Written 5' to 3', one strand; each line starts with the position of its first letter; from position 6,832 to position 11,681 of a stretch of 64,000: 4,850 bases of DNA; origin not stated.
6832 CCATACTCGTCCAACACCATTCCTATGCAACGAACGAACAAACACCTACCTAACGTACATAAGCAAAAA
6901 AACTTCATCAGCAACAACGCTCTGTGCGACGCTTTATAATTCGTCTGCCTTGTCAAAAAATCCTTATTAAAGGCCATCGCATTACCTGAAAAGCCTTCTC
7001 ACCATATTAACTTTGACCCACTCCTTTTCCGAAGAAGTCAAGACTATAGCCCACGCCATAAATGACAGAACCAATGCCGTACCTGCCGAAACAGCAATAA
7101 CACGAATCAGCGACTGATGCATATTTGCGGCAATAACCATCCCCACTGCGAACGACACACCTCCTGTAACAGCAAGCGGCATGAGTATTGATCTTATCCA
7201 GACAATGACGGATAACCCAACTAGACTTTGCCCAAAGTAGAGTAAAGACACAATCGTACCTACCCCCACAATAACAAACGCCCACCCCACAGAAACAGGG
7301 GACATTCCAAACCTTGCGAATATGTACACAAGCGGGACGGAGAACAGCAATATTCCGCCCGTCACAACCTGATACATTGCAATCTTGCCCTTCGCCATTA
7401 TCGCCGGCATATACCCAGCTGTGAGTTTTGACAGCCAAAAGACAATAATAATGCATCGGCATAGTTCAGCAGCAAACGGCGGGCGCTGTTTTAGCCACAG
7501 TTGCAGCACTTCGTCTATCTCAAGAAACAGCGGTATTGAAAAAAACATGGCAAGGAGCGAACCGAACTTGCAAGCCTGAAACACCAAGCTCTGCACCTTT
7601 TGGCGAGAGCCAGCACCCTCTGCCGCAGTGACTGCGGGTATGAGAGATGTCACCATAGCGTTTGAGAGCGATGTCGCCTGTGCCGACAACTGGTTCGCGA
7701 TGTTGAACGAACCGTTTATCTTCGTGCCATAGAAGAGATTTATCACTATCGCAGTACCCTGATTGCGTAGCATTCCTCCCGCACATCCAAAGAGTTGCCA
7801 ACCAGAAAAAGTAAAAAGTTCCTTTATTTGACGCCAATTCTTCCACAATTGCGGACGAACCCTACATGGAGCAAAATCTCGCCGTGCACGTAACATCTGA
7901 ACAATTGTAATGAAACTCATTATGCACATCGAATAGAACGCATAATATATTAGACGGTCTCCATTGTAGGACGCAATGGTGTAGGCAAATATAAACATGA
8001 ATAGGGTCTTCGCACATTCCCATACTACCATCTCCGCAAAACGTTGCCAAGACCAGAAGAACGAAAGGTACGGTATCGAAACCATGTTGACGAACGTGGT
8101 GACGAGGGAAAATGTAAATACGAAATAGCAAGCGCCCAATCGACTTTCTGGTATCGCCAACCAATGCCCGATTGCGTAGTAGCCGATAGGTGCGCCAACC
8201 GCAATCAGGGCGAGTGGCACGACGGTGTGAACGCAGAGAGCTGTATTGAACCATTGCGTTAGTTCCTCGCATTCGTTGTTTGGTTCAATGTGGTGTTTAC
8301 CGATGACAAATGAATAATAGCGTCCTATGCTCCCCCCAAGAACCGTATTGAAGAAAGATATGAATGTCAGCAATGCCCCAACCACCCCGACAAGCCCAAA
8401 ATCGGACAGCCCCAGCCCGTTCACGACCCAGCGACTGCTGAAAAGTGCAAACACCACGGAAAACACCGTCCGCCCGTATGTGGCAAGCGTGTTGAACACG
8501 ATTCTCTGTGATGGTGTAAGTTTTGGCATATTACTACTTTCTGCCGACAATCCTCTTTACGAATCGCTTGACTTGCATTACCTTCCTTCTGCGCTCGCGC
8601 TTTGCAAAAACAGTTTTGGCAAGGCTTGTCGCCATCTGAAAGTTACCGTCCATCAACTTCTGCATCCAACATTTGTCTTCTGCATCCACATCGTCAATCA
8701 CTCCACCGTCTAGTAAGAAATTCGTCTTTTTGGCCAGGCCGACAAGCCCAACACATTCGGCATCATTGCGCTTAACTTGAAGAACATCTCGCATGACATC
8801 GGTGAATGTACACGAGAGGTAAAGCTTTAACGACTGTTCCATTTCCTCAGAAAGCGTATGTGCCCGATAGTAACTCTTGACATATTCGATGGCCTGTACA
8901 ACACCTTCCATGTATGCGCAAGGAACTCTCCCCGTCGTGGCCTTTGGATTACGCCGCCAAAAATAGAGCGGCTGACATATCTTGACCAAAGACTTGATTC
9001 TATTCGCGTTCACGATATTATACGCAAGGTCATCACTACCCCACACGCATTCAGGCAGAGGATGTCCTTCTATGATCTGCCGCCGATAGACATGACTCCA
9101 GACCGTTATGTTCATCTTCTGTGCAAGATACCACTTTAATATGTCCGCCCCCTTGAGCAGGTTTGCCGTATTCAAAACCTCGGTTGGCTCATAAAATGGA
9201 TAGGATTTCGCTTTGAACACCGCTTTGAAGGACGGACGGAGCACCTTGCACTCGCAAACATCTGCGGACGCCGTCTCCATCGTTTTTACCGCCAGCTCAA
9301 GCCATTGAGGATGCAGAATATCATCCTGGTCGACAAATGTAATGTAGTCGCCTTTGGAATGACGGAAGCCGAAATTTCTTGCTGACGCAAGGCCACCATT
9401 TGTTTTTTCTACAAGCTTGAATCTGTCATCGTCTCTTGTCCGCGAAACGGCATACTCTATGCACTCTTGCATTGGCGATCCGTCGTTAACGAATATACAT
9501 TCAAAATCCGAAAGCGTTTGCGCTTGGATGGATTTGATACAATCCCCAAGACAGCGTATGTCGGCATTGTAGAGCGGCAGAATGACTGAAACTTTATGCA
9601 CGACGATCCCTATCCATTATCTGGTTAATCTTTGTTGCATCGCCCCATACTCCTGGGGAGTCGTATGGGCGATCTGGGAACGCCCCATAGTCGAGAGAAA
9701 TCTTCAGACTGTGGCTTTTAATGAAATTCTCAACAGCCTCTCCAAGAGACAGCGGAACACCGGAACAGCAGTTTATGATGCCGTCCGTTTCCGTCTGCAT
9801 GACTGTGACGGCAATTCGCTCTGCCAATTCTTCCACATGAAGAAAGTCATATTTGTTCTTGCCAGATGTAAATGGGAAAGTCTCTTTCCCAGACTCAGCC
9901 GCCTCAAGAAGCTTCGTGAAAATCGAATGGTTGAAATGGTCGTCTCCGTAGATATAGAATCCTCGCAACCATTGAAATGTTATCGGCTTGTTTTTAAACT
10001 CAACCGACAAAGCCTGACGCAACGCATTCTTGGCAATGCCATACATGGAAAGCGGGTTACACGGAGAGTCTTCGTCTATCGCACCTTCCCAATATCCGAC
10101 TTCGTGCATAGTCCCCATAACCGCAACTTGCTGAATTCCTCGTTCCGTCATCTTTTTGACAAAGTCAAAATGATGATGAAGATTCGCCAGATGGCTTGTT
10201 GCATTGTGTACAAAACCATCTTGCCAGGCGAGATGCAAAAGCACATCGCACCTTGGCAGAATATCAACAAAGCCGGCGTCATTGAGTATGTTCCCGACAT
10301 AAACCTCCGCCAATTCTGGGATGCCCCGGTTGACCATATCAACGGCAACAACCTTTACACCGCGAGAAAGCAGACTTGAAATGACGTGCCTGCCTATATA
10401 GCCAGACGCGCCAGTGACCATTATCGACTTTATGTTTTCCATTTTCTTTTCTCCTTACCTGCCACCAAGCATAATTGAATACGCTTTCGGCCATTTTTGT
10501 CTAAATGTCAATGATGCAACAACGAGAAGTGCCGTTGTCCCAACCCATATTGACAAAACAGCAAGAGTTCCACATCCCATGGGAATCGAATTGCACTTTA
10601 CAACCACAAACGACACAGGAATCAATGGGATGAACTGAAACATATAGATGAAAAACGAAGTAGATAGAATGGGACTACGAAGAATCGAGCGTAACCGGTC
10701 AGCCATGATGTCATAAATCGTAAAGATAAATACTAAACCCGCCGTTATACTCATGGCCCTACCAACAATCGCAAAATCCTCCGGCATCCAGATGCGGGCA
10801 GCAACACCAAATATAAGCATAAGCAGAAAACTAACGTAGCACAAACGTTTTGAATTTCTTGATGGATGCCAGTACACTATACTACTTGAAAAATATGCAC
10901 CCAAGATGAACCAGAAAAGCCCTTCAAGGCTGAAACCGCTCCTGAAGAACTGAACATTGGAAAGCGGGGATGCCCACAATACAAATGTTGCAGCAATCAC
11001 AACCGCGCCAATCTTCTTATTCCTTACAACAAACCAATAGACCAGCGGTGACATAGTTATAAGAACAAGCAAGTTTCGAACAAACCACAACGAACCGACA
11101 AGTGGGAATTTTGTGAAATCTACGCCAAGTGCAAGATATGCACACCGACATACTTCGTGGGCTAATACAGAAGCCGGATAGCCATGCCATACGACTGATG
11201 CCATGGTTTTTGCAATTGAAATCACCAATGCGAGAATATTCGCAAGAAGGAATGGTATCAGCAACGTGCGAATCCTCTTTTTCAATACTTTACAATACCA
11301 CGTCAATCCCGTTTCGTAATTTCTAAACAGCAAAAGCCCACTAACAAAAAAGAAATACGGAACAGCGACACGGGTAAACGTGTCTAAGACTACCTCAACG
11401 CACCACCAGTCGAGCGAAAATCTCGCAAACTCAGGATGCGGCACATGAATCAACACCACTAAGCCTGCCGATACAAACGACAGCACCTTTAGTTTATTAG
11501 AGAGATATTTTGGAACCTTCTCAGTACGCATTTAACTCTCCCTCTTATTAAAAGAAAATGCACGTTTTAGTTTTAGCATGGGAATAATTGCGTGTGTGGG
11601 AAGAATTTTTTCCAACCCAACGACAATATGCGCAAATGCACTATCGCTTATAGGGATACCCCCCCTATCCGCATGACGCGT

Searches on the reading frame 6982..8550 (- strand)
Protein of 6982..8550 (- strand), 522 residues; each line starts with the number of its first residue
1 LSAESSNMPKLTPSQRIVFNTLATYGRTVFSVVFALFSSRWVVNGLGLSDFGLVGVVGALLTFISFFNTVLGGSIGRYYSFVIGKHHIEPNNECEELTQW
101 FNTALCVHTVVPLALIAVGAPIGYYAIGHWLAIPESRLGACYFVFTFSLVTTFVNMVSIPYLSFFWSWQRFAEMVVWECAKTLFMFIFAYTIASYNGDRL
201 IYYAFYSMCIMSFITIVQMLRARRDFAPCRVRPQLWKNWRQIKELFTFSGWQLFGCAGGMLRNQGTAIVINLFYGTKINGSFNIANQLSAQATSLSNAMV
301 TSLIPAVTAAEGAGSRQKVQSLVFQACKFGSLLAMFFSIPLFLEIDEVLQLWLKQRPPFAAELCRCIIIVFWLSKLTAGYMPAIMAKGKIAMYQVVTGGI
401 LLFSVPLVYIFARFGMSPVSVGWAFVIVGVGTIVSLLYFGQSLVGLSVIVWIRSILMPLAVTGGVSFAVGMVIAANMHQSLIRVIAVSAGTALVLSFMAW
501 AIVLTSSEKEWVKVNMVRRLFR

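Call 80: search_protein_families(library=pfam, proteins=[window:6982-8550:-], max_evalue=0.001)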
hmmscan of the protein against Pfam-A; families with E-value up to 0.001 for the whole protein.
window:6982-8550:- (522 aa): 2 families
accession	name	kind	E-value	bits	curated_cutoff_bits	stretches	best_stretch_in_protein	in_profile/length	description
PF01943.22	Polysacc_synt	-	5.1e-08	33.1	28.2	1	44-308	28-271/274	Polysaccharide biosynthesis protein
PF13440.11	Polysacc_synt_3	-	1.3e-05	25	23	1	49-351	9-282/293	Polysaccharide biosynthesis protein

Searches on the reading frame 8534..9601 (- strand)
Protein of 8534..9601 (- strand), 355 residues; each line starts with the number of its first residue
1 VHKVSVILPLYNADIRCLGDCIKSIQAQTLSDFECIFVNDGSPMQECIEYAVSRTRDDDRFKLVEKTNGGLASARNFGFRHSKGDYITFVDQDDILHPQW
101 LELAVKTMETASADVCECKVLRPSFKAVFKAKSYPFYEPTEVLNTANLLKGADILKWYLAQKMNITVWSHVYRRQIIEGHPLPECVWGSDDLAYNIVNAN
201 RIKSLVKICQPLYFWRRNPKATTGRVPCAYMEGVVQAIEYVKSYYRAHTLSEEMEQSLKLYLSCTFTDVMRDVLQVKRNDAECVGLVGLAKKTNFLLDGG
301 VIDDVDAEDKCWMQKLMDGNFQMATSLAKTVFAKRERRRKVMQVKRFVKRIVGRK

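Call 80: search_protein_families(library=pfam, proteins=[window:8534-9601:-], max_evalue=0.001)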
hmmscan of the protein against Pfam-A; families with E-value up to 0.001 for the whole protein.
window:8534-9601:- (355 aa): 3 families
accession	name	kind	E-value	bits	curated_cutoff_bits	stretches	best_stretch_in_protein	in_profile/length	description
PF00535.33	Glycos_transf_2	-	2.8e-29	102.7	23.3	1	5-145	1-132/168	Glycosyl transferase family 2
PF10111.15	Glyco_tranf_2_2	-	6e-10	39.5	27.3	1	5-107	1-105/276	Glycosyltransferase like family 2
PF13641.12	Glyco_tranf_2_3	-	1.5e-06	28.8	27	1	3-120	2-123/230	Glycosyltransferase like family 2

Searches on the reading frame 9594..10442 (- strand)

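Call 80: search_protein_families(library=pfam, proteins=[window:9594-10442:-], max_evalue=0.001)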
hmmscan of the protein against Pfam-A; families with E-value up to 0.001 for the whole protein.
window:9594-10442:- (282 aa): 5 families
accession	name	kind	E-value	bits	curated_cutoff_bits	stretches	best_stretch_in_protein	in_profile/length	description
PF01370.27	Epimerase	-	2.4e-28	99.6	20.9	1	7-225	1-239/240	NAD dependent epimerase/dehydratase family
PF16363.11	GDP_Man_Dehyd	-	1.2e-11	45.1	27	1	120-273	139-314/332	GDP-mannose 4,6 dehydratase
PF01073.25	3Beta_HSD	-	2.8e-06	27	22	1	8-215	1-230/280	3-beta hydroxysteroid dehydrogenase/isomerase family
PF13460.12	NAD_binding_10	-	6.9e-05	23.2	27.2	1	11-113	1-100/184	NAD(P)H-binding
PF04321.23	RmlD_sub_bind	-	0.00074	19.1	27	0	6-37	2-33/287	RmlD substrate binding domain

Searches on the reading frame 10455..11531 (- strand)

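Call 80: search_protein_families(library=pfam, proteins=[window:10455-11531:-], max_evalue=0.001)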
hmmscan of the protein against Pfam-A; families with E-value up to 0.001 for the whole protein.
window:10455-11531:- (358 aa): 1 family
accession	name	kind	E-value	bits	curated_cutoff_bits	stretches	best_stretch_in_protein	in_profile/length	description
PF01757.29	Acyl_transf_3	-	1.1e-19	71.2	31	1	19-338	9-320/326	Acyltransferase domain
